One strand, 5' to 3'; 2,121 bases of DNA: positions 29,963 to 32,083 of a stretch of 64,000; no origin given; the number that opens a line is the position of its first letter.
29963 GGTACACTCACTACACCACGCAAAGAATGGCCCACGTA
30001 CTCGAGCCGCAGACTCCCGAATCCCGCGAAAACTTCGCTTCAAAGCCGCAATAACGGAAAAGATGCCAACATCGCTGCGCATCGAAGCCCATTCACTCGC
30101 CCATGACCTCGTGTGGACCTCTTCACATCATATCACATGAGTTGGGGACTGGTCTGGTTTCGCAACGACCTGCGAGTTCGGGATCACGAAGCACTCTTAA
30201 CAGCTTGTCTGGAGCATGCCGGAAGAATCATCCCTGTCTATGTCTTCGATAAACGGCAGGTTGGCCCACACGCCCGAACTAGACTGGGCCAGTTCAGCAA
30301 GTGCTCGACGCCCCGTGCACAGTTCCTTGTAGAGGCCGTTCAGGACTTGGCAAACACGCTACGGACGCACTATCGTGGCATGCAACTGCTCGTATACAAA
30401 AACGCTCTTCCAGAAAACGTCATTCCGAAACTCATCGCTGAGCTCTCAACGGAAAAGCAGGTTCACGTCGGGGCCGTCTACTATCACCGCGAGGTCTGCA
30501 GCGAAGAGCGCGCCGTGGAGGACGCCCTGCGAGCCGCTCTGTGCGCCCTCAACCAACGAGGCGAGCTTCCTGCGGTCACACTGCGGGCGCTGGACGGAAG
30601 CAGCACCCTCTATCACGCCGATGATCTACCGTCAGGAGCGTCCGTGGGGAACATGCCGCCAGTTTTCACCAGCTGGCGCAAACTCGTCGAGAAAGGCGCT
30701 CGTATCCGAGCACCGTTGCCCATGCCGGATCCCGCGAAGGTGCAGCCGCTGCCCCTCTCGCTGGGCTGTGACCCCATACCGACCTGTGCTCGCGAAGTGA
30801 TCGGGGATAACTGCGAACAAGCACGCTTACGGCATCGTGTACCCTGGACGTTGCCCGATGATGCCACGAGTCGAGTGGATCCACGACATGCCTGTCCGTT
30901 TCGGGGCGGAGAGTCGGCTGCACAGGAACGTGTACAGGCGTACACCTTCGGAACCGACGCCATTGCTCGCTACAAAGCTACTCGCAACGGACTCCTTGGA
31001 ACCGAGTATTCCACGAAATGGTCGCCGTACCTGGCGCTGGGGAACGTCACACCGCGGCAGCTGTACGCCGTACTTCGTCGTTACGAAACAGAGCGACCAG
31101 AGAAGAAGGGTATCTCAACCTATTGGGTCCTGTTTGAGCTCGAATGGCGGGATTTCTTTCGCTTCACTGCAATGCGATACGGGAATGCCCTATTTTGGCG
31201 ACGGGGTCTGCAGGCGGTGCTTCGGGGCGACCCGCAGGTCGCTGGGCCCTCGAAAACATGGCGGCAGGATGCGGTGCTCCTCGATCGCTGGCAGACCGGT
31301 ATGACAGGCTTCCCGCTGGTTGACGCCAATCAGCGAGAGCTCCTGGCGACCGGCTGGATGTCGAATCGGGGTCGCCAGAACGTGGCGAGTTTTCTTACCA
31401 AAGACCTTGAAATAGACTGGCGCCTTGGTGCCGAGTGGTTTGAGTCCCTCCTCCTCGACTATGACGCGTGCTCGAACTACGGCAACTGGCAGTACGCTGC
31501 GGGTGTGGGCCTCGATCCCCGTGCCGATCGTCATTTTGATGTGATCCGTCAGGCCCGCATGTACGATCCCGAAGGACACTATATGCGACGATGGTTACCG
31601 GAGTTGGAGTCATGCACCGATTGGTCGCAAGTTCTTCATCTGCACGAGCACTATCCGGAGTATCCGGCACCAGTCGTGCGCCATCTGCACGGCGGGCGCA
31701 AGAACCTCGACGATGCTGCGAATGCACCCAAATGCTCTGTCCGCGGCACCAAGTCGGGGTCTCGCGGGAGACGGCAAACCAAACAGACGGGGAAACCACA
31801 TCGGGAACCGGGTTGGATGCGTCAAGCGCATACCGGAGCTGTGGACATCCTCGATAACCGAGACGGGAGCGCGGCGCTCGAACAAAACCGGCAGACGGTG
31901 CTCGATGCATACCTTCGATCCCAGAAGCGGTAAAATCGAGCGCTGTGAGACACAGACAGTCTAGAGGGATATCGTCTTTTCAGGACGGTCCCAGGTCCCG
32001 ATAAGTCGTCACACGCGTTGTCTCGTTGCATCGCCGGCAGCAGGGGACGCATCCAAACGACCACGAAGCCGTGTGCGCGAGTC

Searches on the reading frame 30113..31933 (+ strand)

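Call 49: search_protein_families(library=pfam, proteins=[window:30113-31933:+], max_evalue=0.00001)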
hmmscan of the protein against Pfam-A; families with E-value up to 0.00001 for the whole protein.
window:30113-31933:+ (606 aa): 2 families
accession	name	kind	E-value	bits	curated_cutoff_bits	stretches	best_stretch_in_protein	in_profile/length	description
PF03441.19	FAD_binding_7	-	1.6e-50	171.8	27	1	341-533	3-199/203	FAD binding domain of DNA photolyase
PF00875.24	DNA_photolyase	-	2.5e-26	93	26.6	1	13-205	2-163/164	DNA photolyase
